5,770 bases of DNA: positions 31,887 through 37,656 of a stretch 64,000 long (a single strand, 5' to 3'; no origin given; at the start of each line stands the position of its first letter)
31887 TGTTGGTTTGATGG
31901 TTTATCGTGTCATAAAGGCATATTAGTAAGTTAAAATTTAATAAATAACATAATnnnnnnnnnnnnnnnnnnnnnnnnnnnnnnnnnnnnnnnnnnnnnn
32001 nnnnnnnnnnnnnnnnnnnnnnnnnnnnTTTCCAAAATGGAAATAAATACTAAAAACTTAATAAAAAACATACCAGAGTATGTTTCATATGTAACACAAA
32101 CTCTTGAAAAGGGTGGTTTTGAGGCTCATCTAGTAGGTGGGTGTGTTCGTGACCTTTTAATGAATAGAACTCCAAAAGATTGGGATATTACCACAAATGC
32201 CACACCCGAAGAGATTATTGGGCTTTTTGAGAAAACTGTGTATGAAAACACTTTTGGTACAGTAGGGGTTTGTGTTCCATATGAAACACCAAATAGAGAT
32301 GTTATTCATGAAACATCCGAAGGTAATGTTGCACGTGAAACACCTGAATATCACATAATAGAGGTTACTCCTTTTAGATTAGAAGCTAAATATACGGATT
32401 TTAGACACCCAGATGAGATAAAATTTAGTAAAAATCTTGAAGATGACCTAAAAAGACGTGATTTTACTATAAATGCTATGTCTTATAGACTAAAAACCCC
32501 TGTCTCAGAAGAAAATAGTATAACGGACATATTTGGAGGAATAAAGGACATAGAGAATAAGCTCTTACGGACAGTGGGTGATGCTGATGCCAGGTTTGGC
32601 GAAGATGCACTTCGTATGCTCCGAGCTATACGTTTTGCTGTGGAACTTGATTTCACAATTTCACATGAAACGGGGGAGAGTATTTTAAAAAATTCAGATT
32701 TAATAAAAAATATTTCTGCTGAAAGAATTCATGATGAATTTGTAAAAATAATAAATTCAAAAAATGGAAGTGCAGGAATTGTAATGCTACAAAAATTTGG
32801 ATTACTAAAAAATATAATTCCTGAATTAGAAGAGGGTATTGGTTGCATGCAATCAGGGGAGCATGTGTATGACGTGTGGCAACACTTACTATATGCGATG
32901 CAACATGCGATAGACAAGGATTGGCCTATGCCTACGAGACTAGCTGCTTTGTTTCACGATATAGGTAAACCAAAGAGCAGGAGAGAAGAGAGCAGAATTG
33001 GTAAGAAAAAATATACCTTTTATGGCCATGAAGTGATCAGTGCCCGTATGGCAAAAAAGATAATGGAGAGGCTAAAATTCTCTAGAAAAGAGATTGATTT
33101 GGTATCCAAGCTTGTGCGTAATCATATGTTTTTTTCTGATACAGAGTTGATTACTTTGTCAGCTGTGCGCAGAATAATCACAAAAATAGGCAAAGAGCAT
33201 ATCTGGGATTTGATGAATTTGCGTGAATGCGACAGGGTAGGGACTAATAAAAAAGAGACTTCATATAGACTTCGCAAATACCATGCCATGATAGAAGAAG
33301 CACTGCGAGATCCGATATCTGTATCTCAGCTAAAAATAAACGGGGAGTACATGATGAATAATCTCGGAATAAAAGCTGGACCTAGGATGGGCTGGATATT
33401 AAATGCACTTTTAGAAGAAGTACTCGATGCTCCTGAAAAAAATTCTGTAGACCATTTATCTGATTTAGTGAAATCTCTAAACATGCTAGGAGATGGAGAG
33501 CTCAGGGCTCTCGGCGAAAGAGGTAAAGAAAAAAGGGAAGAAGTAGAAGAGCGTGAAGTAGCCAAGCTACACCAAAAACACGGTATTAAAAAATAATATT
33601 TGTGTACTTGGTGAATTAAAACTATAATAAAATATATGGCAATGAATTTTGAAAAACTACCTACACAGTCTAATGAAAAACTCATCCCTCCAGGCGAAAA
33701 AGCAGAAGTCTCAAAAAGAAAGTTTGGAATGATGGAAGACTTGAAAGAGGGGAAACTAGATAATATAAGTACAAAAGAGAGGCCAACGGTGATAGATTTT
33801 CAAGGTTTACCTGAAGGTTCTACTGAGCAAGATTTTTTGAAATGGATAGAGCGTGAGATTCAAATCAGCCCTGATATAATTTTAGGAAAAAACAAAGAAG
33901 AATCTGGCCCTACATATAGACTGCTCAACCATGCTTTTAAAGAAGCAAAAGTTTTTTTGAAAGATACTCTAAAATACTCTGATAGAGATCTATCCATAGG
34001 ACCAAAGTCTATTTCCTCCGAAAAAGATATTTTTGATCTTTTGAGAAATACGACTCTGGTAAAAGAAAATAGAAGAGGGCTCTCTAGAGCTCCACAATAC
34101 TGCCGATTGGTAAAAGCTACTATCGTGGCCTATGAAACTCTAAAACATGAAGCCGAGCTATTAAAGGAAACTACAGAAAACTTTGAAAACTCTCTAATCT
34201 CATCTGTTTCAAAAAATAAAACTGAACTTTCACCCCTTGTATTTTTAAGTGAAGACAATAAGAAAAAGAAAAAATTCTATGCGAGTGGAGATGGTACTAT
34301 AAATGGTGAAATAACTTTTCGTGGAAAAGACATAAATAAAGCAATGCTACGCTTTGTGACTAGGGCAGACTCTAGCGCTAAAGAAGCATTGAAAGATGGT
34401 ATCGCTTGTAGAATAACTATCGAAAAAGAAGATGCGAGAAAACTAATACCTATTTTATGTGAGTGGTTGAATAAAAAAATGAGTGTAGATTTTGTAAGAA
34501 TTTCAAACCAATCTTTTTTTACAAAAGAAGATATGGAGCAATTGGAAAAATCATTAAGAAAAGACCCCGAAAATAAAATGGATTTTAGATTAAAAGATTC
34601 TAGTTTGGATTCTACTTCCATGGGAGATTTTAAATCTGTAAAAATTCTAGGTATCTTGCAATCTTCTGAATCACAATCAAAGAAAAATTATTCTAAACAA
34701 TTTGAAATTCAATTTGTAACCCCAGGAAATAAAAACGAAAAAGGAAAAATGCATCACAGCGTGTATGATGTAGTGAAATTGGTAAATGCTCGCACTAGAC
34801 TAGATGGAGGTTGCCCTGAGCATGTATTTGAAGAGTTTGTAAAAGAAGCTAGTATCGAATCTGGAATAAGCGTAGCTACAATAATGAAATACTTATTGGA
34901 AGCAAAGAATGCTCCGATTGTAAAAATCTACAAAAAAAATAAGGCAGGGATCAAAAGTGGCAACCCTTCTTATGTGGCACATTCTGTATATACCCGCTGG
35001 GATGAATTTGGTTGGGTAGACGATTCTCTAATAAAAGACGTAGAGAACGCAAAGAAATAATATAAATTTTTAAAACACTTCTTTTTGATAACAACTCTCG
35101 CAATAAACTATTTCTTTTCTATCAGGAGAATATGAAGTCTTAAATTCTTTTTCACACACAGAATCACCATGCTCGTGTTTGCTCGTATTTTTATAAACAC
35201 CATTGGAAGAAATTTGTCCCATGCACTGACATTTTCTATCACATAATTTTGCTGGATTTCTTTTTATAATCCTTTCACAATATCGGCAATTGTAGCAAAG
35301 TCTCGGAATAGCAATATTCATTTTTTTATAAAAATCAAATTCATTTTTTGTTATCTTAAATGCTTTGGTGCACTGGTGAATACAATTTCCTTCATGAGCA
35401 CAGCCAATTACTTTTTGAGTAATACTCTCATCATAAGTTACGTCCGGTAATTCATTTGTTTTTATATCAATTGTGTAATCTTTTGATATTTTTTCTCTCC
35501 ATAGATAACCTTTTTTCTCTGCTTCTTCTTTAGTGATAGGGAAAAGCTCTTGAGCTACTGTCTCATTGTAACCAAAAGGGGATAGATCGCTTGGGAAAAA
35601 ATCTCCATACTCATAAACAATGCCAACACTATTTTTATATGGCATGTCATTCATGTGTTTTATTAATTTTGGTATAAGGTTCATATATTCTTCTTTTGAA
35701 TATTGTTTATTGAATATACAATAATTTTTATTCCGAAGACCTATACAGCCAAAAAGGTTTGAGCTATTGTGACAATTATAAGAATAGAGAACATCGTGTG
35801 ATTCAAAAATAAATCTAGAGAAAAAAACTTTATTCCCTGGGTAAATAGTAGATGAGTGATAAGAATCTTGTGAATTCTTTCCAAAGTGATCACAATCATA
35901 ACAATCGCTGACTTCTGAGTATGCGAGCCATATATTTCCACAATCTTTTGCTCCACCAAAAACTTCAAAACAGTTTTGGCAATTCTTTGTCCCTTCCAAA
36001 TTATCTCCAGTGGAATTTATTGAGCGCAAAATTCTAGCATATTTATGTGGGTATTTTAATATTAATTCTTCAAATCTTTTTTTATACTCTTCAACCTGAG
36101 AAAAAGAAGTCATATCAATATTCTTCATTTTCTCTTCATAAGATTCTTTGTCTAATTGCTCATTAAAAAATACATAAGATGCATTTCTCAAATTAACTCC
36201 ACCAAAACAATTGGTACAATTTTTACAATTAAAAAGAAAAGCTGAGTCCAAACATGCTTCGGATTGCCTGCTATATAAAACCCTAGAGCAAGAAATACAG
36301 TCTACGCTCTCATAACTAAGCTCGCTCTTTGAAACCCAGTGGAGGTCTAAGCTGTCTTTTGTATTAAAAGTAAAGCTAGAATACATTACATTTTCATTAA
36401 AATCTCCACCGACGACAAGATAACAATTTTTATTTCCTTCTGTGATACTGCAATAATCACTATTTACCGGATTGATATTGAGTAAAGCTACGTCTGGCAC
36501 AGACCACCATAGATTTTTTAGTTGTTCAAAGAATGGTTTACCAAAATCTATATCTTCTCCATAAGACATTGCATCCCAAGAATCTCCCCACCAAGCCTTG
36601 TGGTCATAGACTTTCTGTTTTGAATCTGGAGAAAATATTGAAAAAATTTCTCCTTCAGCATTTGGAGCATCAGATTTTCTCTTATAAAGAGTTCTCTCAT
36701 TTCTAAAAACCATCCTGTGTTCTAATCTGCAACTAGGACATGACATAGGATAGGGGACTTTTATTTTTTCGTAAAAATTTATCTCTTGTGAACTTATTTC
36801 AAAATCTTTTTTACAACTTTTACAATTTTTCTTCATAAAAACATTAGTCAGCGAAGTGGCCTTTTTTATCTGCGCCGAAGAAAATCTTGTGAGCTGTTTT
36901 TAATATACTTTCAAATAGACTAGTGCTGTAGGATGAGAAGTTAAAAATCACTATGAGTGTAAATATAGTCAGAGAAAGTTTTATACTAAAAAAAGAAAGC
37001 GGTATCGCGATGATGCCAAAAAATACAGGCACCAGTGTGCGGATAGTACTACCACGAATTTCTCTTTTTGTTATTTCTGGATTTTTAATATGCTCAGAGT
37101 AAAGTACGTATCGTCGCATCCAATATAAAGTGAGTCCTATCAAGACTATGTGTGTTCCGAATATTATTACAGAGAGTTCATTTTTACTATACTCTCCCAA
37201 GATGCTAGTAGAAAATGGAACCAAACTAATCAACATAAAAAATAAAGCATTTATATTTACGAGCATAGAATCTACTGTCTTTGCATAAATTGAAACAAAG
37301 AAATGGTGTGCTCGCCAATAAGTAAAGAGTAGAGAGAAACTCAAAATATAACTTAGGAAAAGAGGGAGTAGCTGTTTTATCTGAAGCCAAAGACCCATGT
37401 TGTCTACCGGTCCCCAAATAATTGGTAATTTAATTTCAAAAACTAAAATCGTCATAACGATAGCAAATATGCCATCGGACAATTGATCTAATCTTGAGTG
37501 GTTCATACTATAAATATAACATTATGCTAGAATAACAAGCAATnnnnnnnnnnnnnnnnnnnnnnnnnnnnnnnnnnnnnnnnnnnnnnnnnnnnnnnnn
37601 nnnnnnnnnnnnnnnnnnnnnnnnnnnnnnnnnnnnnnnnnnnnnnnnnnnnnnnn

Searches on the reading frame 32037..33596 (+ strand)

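Call 46: search_protein_families(library=pfam, proteins=[window:32037-33596:+], max_evalue=0.00001)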
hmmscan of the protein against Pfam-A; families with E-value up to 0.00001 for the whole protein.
window:32037-33596:+ (519 aa): 4 families
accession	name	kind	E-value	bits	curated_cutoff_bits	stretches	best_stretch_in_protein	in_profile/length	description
PF01743.26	PolyA_pol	-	9.6e-35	120.1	23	1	31-178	2-126/126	Poly A polymerase head domain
PF12627.12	PolyA_pol_RNAbd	-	8.4e-19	67.6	22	1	205-266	1-62/64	Probable RNA and SrmB- binding site of polymerase A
PF01966.28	HD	-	6.1e-13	49.5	22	1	280-370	8-92/116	HD domain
PF13735.12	tRNA_NucTran2_2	-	9.3e-10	39.1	27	1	337-475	22-146/149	tRNA nucleotidyltransferase domain 2 putative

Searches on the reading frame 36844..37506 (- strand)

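Call 46: search_protein_families(library=pfam, proteins=[window:36844-37506:-], max_evalue=0.00001)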
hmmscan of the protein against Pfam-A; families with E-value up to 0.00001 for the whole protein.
window:36844-37506:- (220 aa): 1 family
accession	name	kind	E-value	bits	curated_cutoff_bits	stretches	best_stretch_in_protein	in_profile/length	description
PF06736.16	TMEM175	-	3.7e-19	69.4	25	1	5-97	1-88/88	Endosomal/lysosomal potassium channel TMEM175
